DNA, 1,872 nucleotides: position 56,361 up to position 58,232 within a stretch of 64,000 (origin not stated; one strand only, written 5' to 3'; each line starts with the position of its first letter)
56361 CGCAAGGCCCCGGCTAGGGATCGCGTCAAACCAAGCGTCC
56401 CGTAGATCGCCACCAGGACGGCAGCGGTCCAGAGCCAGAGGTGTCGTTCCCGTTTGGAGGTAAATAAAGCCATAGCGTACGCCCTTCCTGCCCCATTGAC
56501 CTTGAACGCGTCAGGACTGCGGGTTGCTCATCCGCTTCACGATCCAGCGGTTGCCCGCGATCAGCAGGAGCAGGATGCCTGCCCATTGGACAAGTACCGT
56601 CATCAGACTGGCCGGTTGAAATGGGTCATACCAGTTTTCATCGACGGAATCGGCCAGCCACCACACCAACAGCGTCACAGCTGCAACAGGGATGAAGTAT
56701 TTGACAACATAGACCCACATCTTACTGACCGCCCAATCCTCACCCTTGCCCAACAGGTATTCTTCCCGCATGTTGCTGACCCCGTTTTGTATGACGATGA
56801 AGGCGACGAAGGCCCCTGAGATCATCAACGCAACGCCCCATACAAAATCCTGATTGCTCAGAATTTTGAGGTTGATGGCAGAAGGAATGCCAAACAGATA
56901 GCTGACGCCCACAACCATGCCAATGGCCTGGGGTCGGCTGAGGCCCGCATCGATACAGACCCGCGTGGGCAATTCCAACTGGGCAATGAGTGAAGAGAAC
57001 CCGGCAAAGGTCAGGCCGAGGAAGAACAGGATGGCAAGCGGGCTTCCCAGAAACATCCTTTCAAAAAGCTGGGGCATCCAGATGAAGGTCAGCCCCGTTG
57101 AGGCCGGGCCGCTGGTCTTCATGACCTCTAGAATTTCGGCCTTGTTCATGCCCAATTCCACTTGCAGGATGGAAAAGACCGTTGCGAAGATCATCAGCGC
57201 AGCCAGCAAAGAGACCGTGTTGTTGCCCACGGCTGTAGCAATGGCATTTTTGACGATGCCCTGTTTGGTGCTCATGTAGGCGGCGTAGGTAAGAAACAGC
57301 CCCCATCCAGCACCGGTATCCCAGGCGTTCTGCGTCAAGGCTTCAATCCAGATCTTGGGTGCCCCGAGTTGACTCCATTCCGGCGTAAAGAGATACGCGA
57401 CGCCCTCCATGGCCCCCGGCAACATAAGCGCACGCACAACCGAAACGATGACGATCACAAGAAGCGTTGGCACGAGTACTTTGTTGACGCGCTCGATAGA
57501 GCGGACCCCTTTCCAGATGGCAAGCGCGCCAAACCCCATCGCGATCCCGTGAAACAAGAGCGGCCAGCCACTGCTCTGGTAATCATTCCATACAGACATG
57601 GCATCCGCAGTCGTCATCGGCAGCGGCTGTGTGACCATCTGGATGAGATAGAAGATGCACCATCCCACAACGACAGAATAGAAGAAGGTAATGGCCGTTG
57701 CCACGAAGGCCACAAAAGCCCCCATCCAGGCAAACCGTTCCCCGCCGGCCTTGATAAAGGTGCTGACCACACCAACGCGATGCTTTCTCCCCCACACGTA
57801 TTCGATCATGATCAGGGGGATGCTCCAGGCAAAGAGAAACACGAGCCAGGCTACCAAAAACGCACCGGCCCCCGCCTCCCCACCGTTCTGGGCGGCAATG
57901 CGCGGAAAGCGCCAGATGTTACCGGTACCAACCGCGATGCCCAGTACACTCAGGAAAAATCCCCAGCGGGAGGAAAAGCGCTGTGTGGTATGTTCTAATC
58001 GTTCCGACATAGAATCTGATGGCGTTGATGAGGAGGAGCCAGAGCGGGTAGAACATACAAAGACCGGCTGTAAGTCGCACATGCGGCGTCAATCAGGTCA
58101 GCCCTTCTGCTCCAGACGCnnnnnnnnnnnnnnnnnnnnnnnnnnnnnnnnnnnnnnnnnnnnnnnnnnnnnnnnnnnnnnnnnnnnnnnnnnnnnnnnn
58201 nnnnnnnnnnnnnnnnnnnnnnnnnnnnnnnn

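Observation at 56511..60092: Candidate hydroxyproline/proline-analogue utilisation cluster: Na+ symporter, DUF2071 protein, and a Cys-less proline-racemase-family dehydratase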

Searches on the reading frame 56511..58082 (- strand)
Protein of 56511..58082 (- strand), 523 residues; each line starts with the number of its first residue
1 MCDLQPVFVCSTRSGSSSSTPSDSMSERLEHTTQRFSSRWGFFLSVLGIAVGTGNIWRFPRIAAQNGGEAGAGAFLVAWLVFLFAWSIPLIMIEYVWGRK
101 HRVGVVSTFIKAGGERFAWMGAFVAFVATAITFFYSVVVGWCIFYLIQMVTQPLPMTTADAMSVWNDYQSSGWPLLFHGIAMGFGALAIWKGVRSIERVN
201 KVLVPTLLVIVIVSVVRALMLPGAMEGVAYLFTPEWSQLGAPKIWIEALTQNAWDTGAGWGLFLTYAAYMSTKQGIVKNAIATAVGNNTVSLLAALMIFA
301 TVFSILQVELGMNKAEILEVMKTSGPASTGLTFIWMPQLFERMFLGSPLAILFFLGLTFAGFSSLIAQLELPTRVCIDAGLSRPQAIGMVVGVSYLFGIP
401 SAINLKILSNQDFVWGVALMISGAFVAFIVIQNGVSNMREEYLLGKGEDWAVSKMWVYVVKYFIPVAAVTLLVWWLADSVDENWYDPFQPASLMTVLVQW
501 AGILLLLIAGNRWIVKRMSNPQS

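Call 3: search_protein_families(library=pfam, proteins=[window:56511-58082:-])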
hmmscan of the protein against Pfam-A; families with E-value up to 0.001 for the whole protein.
window:56511-58082:- (523 aa): 1 family
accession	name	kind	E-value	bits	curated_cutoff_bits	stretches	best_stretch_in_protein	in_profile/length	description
PF00209.24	SNF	-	3.5e-54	184.8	27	2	180-485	186-490/524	Sodium:neurotransmitter symporter family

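Call 4: search_protein_families(library=ncbifam, proteins=[window:56511-58082:-])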
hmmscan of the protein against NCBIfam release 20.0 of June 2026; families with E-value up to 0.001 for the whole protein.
window:56511-58082:- (523 aa): 1 family
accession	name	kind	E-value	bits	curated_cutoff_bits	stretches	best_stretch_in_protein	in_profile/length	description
NF037979.1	Na_transp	subfamily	3.4e-22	79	50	1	43-461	9-388/419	sodium-dependent transporter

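Call 14: find_related_loci(query=window:56511-58082:-, collection=metagenome_contigs, flank=6000)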
Query window:56511-58082:- (523 aa) in metagenome_contigs; peptide patterns used: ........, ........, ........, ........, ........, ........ (x = any residue, [..] = any of these).
600 stretches matched a pattern (row limit reached: there are more); 572 encode a relative of the query (tblastn E <= 1e-3); the best 80 are kept; 80 distinct loci.
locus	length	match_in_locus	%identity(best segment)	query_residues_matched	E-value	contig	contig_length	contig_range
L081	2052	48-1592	87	13-523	0e+0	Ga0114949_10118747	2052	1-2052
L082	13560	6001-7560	80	2-520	0e+0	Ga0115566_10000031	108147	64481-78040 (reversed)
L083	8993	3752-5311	80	2-520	0e+0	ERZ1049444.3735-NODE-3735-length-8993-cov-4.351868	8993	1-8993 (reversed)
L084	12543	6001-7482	82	26-519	0e+0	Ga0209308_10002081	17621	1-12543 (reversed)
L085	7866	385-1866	82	26-519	0e+0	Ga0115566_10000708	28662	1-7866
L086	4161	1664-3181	80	19-523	0e+0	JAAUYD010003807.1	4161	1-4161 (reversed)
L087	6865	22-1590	77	5-519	0e+0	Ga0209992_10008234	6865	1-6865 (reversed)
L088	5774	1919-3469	77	10-520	0e+0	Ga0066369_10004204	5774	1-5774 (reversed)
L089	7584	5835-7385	77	10-520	0e+0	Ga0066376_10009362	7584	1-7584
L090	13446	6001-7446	83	39-520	0e+0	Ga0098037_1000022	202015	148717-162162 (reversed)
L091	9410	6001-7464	82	35-522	0e+0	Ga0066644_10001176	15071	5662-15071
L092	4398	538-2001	82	35-522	0e+0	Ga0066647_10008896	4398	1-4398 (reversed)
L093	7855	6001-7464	82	35-522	0e+0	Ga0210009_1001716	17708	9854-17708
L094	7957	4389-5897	77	18-519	0e+0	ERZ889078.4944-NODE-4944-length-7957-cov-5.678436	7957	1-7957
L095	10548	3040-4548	77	18-519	0e+0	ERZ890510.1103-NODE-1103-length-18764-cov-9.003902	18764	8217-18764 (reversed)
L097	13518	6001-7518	84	19-523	0e+0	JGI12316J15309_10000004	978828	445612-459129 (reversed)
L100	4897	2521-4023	67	22-518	0e+0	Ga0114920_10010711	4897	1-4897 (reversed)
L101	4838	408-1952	66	7-523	0e+0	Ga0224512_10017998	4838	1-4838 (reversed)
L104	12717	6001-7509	66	22-518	0e+0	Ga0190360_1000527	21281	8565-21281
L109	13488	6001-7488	67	27-519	0e+0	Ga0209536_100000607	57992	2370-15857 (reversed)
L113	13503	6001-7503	64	20-517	0e+0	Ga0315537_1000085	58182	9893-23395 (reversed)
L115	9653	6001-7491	65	25-517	0e+0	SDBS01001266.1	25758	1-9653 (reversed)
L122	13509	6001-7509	66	22-518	0e+0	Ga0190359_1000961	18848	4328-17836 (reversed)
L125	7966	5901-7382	63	24-516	0e+0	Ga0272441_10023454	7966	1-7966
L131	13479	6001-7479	63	25-516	0e+0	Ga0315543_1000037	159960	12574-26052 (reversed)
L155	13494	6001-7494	63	24-520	0e+0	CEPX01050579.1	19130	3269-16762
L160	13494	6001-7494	62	24-520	0e+0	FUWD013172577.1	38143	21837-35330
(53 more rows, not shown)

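Call 18: search_protein_families(library=pfam, proteins=[L104:3120-4547:+, L104:4581-5717:+, L104:7532-8524:+, L104:8537-9574:+, L104:9593-10465:+, L104:10462-11871:+, L097:4203-5885:+, L097:8809-10389:-, L097:2539-3510:-, L097:10448-11002:+])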
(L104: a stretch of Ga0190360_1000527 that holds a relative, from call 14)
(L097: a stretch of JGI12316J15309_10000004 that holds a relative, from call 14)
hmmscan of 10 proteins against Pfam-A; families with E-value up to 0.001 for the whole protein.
L104:3120-4547:+ (475 aa): 1 family
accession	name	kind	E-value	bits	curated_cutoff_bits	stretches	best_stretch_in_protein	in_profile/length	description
PF00171.27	Aldedh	-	3e-152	507.8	23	1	13-468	1-460/461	Aldehyde dehydrogenase family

L104:4581-5717:+ (378 aa): 1 family
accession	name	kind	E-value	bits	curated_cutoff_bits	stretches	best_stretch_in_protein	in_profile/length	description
PF00155.27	Aminotran_1_2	-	9e-36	124.2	19.7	1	24-371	2-361/361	Aminotransferase class I and II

L104:7532-8524:+ (330 aa): 2 families
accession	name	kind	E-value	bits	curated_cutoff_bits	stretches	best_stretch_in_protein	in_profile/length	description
PF02423.21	OCD_Mu_crystall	-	1.4e-67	228.4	24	1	8-322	5-311/314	Ornithine cyclodeaminase/mu-crystallin family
PF01488.26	Shikimate_DH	-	0.00053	20.5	24.3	0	134-219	14-95/138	Shikimate / quinate 5-dehydrogenase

L104:8537-9574:+ (345 aa): 1 family
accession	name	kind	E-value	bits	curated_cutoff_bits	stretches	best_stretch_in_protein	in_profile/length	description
PF05544.16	Pro_racemase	-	4.1e-110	368.3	27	1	21-342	3-324/325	Proline racemase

L104:9593-10465:+ (290 aa): 2 families
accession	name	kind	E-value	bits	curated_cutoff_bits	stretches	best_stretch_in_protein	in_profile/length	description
PF03358.20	FMN_red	-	1.4e-19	70.6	24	1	3-127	2-120/152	NADPH-dependent FMN reductase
PF02525.22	Flavodoxin_2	-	0.00014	22.1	27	1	70-140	72-156/198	Flavodoxin-like fold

L104:10462-11871:+ (469 aa): 2 families
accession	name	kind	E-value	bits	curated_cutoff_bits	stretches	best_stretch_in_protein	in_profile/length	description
PF02347.22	GDC-P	-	1.7e-132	442.8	26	1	26-463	3-427/429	Glycine cleavage system P-protein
PF00266.25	Aminotran_5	-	1.2e-08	34.8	21.5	1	171-261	84-175/371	Aminotransferase class-V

L097:4203-5885:+ (560 aa): 3 families
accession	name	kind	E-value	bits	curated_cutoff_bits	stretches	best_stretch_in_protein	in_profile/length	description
PF00884.28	Sulfatase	-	2e-48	165.7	25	1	64-439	1-301/301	Sulfatase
PF16347.10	SGSH_C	-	1.7e-08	35.2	29.3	1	394-461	8-73/154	N-sulphoglucosamine sulphohydrolase, C-terminal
PF01663.27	Phosphodiest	-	7.9e-06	26.1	23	0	337-370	188-221/342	Type I phosphodiesterase / nucleotide pyrophosphatase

L097:8809-10389:- (526 aa): 4 families
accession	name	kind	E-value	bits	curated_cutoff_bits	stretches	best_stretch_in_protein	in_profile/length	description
PF00884.28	Sulfatase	-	8.7e-56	189.9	25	1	54-384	1-301/301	Sulfatase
PF16347.10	SGSH_C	-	7.8e-13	49.3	29.3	1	339-434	8-108/154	N-sulphoglucosamine sulphohydrolase, C-terminal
PF04185.19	Phosphoesterase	-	0.00045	19.9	23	1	288-384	262-355/356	Phosphoesterase family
PF01663.27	Phosphodiest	-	0.001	19.2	23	0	282-322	186-226/342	Type I phosphodiesterase / nucleotide pyrophosphatase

L097:2539-3510:- (323 aa): 3 families
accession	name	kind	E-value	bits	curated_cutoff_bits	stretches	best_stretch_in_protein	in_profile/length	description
PF13676.11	TIR_2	-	9.9e-26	91.1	28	1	4-108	1-111/122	TIR domain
PF08937.16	ThsB_TIR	-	6.2e-07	30.2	21.2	1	5-91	1-98/100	Thoeris protein ThsB, TIR-like domain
PF01582.25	TIR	-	3.1e-05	24.3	21.3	1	3-81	3-84/179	TIR domain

L097:10448-11002:+ (184 aa): 1 family
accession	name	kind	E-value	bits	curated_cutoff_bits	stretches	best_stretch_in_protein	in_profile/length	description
PF12680.13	SnoaL_2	-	2.4e-05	25.3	27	1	68-169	3-101/102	SnoaL-like domain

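Call 19: search_protein_families(library=ncbifam, proteins=[L104:3120-4547:+, L104:4581-5717:+, L104:7532-8524:+, L104:8537-9574:+, L104:9593-10465:+, L104:10462-11871:+, L097:7544-8581:-, L097:8809-10389:-, L097:4203-5885:+])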
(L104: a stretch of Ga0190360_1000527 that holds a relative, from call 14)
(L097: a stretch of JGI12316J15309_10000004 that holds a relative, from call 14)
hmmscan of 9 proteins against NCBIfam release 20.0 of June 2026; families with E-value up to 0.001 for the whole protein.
L104:3120-4547:+ (475 aa): 42 families (the best 25 are shown)
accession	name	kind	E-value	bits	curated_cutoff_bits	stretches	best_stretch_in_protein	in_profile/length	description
NF040648.1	lactal_redase_Meth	equivalog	8.6e-155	516.3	650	1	8-472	2-463/463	lactaldehyde dehydrogenase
NF047626.1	SulfactDhSafD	equivalog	7.5e-130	434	700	1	20-471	3-454/454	sulfoacetaldehyde dehydrogenase SafD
NF040869.1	G3PDH_Arch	equivalog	1.3e-115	387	780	1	3-473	18-493/502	NADP-dependent glyceraldehyde-3-phosphate dehydrogenase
TIGR03250.1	PhnAcAld_DH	equivalog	1.7e-113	379.8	635.65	1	11-469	10-468/472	phosphonoacetaldehyde dehydrogenase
TIGR01780.1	SSADH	subfamily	1.3e-109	367.1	646.35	1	22-467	1-448/448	succinate-semialdehyde dehydrogenase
NF008415.0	PRK11241.1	equivalog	2.9e-100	336.2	828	1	8-471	14-480/482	NADP-dependent succinate-semialdehyde dehydrogenase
NF010000.0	PRK13473.1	subfamily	4.4e-100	335.6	615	1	6-473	4-474/475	aminobutyraldehyde dehydrogenase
TIGR01804.1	BADH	equivalog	2.1e-99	333.1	668.6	1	9-467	2-467/467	betaine-aldehyde dehydrogenase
NF006916.0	PRK09407.1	equivalog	8.2e-95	318.4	521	1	8-469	24-490/526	succinic semialdehyde dehydrogenase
NF009725.0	PRK13252.1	equivalog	1.1e-94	317.6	593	1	15-472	19-480/488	betaine-aldehyde dehydrogenase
TIGR02299.1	HpaE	equivalog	1.5e-94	317.3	638.35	1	6-474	2-479/488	5-carboxymethyl-2-hydroxymuconate semialdehyde dehydrogenase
NF042993.1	AlphKGSA_gudD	equivalog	2.5e-93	313.4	770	1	4-471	3-480/481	alpha-ketoglutaric semialdehyde dehydrogenase GucD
NF040792.1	glyc_ald_dh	equivalog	1.5e-90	304.5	760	1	6-472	2-474/488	D-glyceraldehyde dehydrogenase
NF045735.1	PaDhStyDPseudo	equivalog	1.6e-90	304.1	850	1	7-471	5-481/483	phenylacetaldehyde dehydrogenase StyD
NF052305.1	DioxValDhHalo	equivalog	3.3e-90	303.3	750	1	2-450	2-458/483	2,5-dioxovalerate dehydrogenase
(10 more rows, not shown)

L104:4581-5717:+ (378 aa): 63 families (the best 25 are shown)
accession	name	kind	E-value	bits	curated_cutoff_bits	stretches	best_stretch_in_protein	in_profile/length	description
TIGR04350.1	C_S_lyase_PatB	subfamily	1.2e-134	449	340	1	3-375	1-383/384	PatB family C-S lyase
NF041364.1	GntC_guanitoxin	equivalog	6.6e-41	140.4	415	1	31-373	6-355/356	guanitoxin biosynthesis PLP-dependent (S)-gamma-hydroxy-L-arginine cyclodehydratase GntC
NF004770.0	PRK06108.1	subfamily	2e-37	129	422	1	23-377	36-394/396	pyridoxal phosphate-dependent aminotransferase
NF006229.0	PRK08361.1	equivalog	1.6e-35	122.9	624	1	22-378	32-391/391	aspartate aminotransferase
NF004975.0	PRK06348.1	equivalog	3.2e-33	115.3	549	1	22-373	28-381/384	pyridoxal phosphate-dependent aminotransferase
NF005855.0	PRK07777.1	equivalog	3.6e-33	115.5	553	1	37-373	42-386/391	pyridoxal phosphate-dependent aminotransferase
NF006756.0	PRK09276.1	subfamily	7.8e-33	113.9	507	1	18-373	26-384/387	LL-diaminopimelate aminotransferase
NF041091.1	asp_aminotase_Arch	equivalog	4.9e-32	111.2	550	1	14-374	19-374/376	aspartate aminotransferase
NF005744.0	PRK07568.1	subfamily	9.9e-32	110.2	389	1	6-317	14-322/398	pyridoxal phosphate-dependent aminotransferase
TIGR03540.1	DapC_direct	equivalog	1.2e-30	106.7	593.25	1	18-373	24-382/383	LL-diaminopimelate aminotransferase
NF006230.0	PRK08363.1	equivalog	1e-29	103.6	534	1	5-376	13-393/398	alanine aminotransferase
NF005816.0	PRK07682.1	equivalog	2.6e-28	98.7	620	1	24-377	30-385/390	aminotransferase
TIGR01265.1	tyr_nico_aTase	subfamily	1.1e-27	97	292.45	1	33-373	45-397/403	tyrosine/nicotianamine family aminotransferase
NF006569.0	PRK09082.1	subfamily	4.5e-27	95.1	420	1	34-329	41-333/386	methionine aminotransferase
NF005817.0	PRK07683.1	equivalog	4.7e-27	94.7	575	1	23-376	28-382/387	aminotransferase A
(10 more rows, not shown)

L104:7532-8524:+ (330 aa): 16 families
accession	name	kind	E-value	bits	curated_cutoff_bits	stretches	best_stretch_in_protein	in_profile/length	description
NF006379.0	PRK08618.1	equivalog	1.4e-88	297.4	417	1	6-327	1-321/326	ornithine cyclodeaminase family protein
NF004793.0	PRK06141.1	equivalog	2.3e-78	263.4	322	1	6-322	1-312/314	bifunctional Delta(1)-pyrroline-2-carboxylate/Delta(1)-piperideine-2-carboxylate reductase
TIGR02371.1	ala_DH_arch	equivalog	5.7e-66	222.9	409.15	1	8-327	4-319/325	alanine dehydrogenase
NF006141.0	PRK08291.1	equivalog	3.1e-53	180.9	408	1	4-330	2-328/330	cyclodeaminase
NF005603.0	PRK07340.1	equivalog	1.7e-51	175.3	266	1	5-320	3-302/307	delta(1)-pyrroline-2-carboxylate reductase family protein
TIGR03944.1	dehyd_SbnB_fam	equivalog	1.9e-48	165.2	326.9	1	6-328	1-322/327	2,3-diaminopropionate biosynthesis protein SbnB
TIGR02992.1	ectoine_eutC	equivalog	1.5e-47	162.3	471.65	1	6-330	1-325/326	ectoine utilization protein EutC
NF045643.1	ImmsucRedBhcD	equivalog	4.9e-45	154.2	500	1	7-325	2-314/321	iminosuccinate reductase BhcD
NF045512.1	PyrPipCarbRedLhpI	equivalog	1.8e-42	145.6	400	1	11-313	5-289/298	bifunctional Delta(1)-pyrroline-2-carboxylate/Delta(1)-piperideine-2-carboxylate reductase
NF005296.0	PRK06823.1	equivalog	5.6e-38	130.7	438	1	6-320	1-312/315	ornithine cyclodeaminase family protein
NF005762.1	PRK07589.1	equivalog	1.3e-37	129.5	350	1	65-323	61-311/334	ornithine cyclodeaminase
NF004848.0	PRK06199.1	subfamily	8.1e-29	100.9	362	1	58-327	80-367/379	tyramine oxidase subunit B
NF005011.0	PRK06407.1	subfamily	2.2e-24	86.2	337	1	6-320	2-298/302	ornithine cyclodeaminase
NF000744.0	PRK00045.1-3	equivalog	1e-05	24.6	429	1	116-220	167-271/447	glutamyl-tRNA reductase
TIGR01035.1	hemA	equivalog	1.9e-05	23.8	209.55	1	116-219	165-260/416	glutamyl-tRNA reductase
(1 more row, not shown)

L104:8537-9574:+ (345 aa): 6 families
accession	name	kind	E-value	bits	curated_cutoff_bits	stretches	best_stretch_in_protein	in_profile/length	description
NF010576.0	PRK13969.1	equivalog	1.4e-111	372.7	556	1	16-344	6-334/335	proline racemase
NF045511.1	TransHydProDhtase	equivalog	6.7e-110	367.3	540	1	16-344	6-334/335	trans-3-hydroxy-L-proline dehydratase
NF010578.0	PRK13971.1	equivalog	2.2e-84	283.4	376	1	19-343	8-331/333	4-hydroxyproline epimerase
NF047722.1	T3LHypDht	equivalog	6.2e-70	235.9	550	1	17-343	7-334/341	trans-3-hydroxy-L-proline dehydratase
NF052296.1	HdxProlEpimProt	equivalog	1.7e-55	188.6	450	1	20-342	4-308/309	4-hydroxyproline epimerase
NF010577.0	PRK13970.1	equivalog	2e-37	129.2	442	1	16-341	4-308/311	4-hydroxyproline epimerase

L104:9593-10465:+ (290 aa): 0 families

L104:10462-11871:+ (469 aa): 9 families
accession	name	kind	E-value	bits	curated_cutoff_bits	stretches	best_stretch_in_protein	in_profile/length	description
NF001696.0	PRK00451.1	equivalog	7.7e-197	654.6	364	1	24-468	2-445/447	aminomethyl-transferring glycine dehydrogenase subunit GcvPA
TIGR00461.1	gcvP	equivalog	4e-80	269.8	859.2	1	31-465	7-425/939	aminomethyl-transferring glycine dehydrogenase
NF003346.0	PRK04366.1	equivalog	5.2e-30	104.6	441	1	47-468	33-451/487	aminomethyl-transferring glycine dehydrogenase subunit GcvPB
TIGR03402.1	FeS_nifS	equivalog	2.6e-05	23.2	530.75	1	166-258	74-169/379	cysteine desulfurase NifS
TIGR01976.1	am_tr_V_VC1184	hypoth_equivalog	3.9e-05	23.1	352.35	1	200-315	132-242/401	cysteine desulfurase-like protein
NF006003.0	PRK08133.1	equivalog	0.00012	20.8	522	1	142-281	71-206/396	O-succinylhomoserine sulfhydrylase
TIGR03403.1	nifS_epsilon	equivalog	0.00028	19.8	587.7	1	174-259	88-174/382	NifS family cysteine desulfurase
TIGR03812.1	tyr_de_CO2_Arch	equivalog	0.00041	19.3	299.4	0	329-413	245-327/375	tyrosine decarboxylase MfnA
NF005305.0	PRK06836.1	equivalog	0.00064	19.1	376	0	160-236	106-180/396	pyridoxal phosphate-dependent aminotransferase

L097:7544-8581:- (345 aa): 6 families
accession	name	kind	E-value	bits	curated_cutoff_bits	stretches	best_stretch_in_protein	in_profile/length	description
NF047722.1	T3LHypDht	equivalog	1.1e-188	626.4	550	1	4-343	1-340/341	trans-3-hydroxy-L-proline dehydratase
NF010576.0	PRK13969.1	equivalog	2.3e-77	260.2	556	1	4-336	1-332/335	proline racemase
NF010578.0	PRK13971.1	equivalog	3.8e-66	223.5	376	1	10-338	6-332/333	4-hydroxyproline epimerase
NF045511.1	TransHydProDhtase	equivalog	4.2e-61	206.9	540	1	4-336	1-332/335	trans-3-hydroxy-L-proline dehydratase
NF052296.1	HdxProlEpimProt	equivalog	9.8e-47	159.8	450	1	10-335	1-307/309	4-hydroxyproline epimerase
NF010577.0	PRK13970.1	equivalog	6.9e-28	97.8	442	1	8-335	3-308/311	4-hydroxyproline epimerase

L097:8809-10389:- (526 aa): 4 families
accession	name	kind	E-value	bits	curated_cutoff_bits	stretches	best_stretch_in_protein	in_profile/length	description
TIGR03417.1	chol_sulfatase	equivalog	3.9e-31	108.5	433.45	2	286-440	261-404/500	choline-sulfatase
NF010322.0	PRK13759.1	equivalog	2.8e-29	101.9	481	2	50-271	3-221/486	arylsulfatase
NF045661.1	HdlasePehA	equivalog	5.8e-20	71.4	900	2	280-412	284-402/506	phosphoric/sulfuric ester hydrolase PehA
NF052527.1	Mn_arylsulf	exception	1.3e-09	37.5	850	1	54-159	2-103/479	manganese-dependent arylsulfatase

L097:4203-5885:+ (560 aa): 4 families
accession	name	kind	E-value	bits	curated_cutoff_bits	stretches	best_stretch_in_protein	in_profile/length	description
NF010322.0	PRK13759.1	equivalog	5.7e-31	107.5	481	2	61-170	4-107/486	arylsulfatase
TIGR03417.1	chol_sulfatase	equivalog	2.3e-28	99.4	433.45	2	64-170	3-103/500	choline-sulfatase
NF052527.1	Mn_arylsulf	exception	5.5e-15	55.2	850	1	64-170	2-103/479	manganese-dependent arylsulfatase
NF045661.1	HdlasePehA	equivalog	1.6e-12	46.8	900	1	64-166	3-98/506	phosphoric/sulfuric ester hydrolase PehA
